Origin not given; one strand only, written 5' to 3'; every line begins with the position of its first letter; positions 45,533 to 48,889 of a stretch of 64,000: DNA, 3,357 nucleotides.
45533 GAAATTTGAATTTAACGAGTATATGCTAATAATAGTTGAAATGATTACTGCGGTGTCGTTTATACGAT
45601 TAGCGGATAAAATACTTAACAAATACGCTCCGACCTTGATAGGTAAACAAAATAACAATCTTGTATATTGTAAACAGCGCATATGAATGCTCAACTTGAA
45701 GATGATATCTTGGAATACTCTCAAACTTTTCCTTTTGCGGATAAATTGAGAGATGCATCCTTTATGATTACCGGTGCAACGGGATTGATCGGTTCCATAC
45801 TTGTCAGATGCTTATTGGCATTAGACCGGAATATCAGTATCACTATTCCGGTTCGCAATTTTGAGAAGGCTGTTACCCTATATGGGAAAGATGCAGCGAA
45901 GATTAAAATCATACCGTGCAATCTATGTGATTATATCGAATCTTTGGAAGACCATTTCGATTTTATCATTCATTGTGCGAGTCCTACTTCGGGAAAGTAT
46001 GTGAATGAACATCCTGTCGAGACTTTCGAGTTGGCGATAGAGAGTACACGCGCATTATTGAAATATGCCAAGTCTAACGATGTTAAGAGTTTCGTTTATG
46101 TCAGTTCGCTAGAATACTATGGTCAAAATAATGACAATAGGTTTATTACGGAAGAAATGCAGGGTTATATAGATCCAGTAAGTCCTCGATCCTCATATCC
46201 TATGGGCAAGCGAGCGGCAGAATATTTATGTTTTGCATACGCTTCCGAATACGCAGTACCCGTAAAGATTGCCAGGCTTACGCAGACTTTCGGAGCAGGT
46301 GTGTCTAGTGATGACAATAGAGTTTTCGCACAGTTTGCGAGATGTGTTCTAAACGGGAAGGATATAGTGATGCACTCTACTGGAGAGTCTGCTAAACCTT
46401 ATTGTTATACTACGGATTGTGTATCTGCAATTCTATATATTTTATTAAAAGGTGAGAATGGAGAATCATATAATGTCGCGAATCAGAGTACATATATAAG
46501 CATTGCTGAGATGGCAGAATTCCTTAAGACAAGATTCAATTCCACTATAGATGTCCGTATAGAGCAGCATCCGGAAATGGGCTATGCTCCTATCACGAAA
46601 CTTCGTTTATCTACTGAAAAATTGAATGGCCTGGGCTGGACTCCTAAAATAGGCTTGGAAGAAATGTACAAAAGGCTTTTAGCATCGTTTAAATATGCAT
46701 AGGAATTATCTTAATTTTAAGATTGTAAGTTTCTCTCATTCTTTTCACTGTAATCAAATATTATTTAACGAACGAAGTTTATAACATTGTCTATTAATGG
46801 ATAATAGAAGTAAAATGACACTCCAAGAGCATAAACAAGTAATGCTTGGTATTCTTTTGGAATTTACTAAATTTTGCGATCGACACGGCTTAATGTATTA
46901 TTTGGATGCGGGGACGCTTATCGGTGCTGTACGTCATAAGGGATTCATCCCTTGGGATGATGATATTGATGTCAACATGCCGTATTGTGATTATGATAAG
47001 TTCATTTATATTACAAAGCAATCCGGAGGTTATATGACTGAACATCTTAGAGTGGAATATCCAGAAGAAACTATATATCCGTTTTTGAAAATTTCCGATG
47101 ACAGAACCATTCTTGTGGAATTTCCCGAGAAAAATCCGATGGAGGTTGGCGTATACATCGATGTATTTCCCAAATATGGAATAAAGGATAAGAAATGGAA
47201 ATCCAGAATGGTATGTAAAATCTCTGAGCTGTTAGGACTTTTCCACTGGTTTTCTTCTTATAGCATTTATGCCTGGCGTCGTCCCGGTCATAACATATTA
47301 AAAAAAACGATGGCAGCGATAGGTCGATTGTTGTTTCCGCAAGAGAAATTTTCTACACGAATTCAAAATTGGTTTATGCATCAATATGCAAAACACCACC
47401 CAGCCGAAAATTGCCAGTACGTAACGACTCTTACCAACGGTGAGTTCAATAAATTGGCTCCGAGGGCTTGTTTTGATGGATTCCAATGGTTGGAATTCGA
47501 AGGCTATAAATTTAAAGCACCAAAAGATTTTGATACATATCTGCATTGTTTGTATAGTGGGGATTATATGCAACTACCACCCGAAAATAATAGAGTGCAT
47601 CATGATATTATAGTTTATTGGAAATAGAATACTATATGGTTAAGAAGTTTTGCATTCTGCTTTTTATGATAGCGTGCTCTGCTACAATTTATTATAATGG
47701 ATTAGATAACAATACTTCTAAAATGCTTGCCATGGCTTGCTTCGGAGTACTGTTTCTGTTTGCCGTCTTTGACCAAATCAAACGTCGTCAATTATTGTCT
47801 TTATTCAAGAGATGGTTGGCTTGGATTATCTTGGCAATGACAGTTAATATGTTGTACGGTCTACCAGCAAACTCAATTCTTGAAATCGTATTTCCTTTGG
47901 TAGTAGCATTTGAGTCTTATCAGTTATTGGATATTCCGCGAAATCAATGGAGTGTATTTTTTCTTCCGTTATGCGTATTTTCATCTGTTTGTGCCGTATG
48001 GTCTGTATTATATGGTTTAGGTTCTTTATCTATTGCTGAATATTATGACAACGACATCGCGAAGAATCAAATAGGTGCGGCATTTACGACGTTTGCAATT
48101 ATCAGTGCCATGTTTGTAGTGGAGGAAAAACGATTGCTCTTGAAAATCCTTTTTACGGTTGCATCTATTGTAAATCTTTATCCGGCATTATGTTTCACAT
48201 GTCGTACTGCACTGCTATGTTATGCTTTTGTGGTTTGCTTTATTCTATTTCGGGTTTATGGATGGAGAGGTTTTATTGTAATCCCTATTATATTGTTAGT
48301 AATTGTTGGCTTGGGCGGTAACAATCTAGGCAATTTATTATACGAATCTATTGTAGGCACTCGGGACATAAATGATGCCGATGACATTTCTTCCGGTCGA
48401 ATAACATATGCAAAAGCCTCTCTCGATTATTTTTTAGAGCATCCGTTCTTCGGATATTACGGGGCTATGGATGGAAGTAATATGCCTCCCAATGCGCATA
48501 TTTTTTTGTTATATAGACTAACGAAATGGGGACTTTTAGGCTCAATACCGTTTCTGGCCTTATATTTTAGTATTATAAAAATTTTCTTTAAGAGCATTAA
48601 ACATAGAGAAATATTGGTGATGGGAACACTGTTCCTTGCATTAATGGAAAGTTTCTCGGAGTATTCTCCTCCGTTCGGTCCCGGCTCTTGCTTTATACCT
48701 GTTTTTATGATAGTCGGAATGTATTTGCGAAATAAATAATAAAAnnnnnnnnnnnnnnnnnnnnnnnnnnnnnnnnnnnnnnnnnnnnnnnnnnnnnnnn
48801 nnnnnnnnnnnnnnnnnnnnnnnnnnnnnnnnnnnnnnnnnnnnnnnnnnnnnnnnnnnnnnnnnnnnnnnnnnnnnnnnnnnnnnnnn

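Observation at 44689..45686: Acyltransferase-3 (OafA-like) gene broken exactly at a G8 run, and one extra G restores a 332-aa ORF: candidate slipped-strand phase switch for polysaccharide O-acylation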

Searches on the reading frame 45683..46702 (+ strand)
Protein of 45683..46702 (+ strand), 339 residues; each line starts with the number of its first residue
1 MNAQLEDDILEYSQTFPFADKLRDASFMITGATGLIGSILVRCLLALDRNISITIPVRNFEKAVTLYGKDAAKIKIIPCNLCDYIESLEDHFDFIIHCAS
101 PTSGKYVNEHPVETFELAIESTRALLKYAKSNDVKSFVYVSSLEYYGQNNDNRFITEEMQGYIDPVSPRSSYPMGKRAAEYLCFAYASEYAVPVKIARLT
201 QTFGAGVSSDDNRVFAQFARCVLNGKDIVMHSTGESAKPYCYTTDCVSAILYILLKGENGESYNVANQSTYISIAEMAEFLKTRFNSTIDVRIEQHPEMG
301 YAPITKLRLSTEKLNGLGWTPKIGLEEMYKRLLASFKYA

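Call 8: search_protein_families(library=pfam, proteins=[window:45683-46702:+], max_evalue=0.001)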
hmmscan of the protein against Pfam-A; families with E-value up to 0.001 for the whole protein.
window:45683-46702:+ (339 aa): 8 families
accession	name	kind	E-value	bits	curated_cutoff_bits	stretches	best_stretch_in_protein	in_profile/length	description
PF01370.27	Epimerase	-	2.3e-41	142.3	20.9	1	28-266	2-240/240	NAD dependent epimerase/dehydratase family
PF16363.11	GDP_Man_Dehyd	-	1.9e-25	90.5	27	1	28-331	1-331/332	GDP-mannose 4,6 dehydratase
PF07993.18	NAD_binding_4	-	6.5e-15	55.4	20.1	1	86-226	83-234/258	Male sterility protein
PF01073.25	3Beta_HSD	-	1.8e-11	44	22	1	29-183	2-157/280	3-beta hydroxysteroid dehydrogenase/isomerase family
PF13460.12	NAD_binding_10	-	7.5e-08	32.9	27.2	1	31-164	1-122/184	NAD(P)H-binding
PF02719.21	Polysacc_synt_2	-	4.5e-07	29.8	20.2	1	28-142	2-128/293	Polysaccharide biosynthesis protein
PF05368.20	NmrA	-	0.00054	20.1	27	1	28-141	6-106/298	NmrA-like family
PF04321.23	RmlD_sub_bind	-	0.00069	19.2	27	1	28-192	4-145/287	RmlD substrate binding domain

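Call 54: search_protein_families(library=ncbifam, proteins=[window:45683-46702:+], max_evalue=0.00001)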
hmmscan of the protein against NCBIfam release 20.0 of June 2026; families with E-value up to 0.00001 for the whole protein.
window:45683-46702:+ (339 aa): 18 families
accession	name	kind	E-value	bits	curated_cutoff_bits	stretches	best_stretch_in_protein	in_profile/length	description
TIGR01181.1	dTDP_gluc_dehyt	equivalog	9.4e-22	77.5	365.1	1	27-330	2-305/321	dTDP-glucose 4,6-dehydratase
TIGR04180.1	EDH_00030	hypoth_equivalog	6e-18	64.9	475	1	28-296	2-267/297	NAD-dependent 4,6-dehydratase LegB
TIGR01746.1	Thioester-redct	subfamily_domain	1.5e-15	57.4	213.35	1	86-286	83-281/371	thioester reductase domain-containing protein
NF008872.0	PRK11908.1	equivalog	1.1e-14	54.2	294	1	83-334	60-333/349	bifunctional UDP-4-keto-pentose/UDP-xylose synthase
TIGR01179.1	galE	equivalog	4.7e-13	48.7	262.3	1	28-207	3-181/332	UDP-glucose 4-epimerase GalE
NF047922.1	GDPFucSynFcl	equivalog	4.1e-12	46.2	500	1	28-331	6-296/308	GDP-L-fucose synthase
TIGR02197.1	heptose_epim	equivalog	1.5e-09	37.4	274.6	1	28-172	2-138/316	ADP-glyceromanno-heptose 6-epimerase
NF007582.0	PRK10217.1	equivalog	5.4e-09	35.6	698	1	28-268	5-254/355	dTDP-glucose 4,6-dehydratase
TIGR02622.1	CDP_4_6_dhtase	equivalog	7.2e-09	35.2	278.45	1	25-337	5-331/352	CDP-glucose 4,6-dehydratase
NF043036.1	ErythonDh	equivalog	8.4e-09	35.1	325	1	28-190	4-167/321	D-erythronate dehydrogenase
TIGR01777.1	yfcH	hypoth_equivalog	1.2e-08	34.9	207.35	1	28-158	2-128/292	TIGR01777 family oxidoreductase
NF052578.1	StrlDmthSdmBMthl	equivalog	1.5e-08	34.8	600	1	28-282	4-242/328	sterol demethylase protein SdmB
NF011728.1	PRK15181.1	equivalog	5.8e-08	32.1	760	1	26-253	17-248/348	Vi polysaccharide biosynthesis UDP-N-acetylglucosaminuronic acid C-4 epimerase TviC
NF007490.0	PRK10084.1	subfamily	1.6e-07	30.7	649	1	29-267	5-260/361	dTDP-glucose 4,6-dehydratase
TIGR03466.1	HpnA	hypoth_equivalog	2.5e-07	29.9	367.65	1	28-163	4-134/327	hopanoid-associated sugar epimerase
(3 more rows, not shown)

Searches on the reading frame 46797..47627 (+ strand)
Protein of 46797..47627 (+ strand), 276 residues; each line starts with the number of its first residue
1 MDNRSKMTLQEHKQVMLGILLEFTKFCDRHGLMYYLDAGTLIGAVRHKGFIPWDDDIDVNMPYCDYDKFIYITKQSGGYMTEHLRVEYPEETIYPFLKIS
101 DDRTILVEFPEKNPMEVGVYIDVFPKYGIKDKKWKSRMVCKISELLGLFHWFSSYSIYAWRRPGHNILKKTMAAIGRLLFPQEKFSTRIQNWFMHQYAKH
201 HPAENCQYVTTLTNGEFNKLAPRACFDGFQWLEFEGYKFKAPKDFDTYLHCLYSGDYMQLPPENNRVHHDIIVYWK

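Call 8: search_protein_families(library=pfam, proteins=[window:46797-47627:+], max_evalue=0.001)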
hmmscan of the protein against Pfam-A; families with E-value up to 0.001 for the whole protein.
window:46797-47627:+ (276 aa): 1 family
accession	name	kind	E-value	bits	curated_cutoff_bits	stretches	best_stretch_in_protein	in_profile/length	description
PF04991.19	LicD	-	1.3e-39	137.1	22.6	1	27-253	1-226/227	LicD family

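Call 54: search_protein_families(library=ncbifam, proteins=[window:46797-47627:+], max_evalue=0.00001)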
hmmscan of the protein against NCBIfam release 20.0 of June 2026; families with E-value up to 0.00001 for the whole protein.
window:46797-47627:+ (276 aa): 1 family
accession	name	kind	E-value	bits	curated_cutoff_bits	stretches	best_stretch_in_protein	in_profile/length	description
NF045866.1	GGPL_Ptran_Mf1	equivalog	1.1e-20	74.8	225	1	14-266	3-230/240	diacylglycerol cholinephosphotransferase Mf1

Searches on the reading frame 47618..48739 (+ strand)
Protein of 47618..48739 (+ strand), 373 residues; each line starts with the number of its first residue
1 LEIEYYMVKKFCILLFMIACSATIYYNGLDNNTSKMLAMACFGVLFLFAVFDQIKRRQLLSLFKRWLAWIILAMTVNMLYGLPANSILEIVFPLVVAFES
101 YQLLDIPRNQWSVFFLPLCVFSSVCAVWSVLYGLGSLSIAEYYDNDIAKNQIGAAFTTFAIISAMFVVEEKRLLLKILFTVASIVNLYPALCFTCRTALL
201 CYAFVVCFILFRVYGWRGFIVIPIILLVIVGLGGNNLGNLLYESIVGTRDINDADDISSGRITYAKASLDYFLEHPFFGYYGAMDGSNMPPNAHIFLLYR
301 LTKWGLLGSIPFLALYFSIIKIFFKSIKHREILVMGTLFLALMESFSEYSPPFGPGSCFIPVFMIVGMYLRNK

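Call 8: search_protein_families(library=pfam, proteins=[window:47618-48739:+], max_evalue=0.001)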
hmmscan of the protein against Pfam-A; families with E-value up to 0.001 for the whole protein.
window:47618-48739:+ (373 aa): 1 family
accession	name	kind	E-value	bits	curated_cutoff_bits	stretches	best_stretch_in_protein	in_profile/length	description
PF04932.20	Wzy_C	-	1.8e-09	38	31.7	1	196-308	16-144/149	O-Antigen ligase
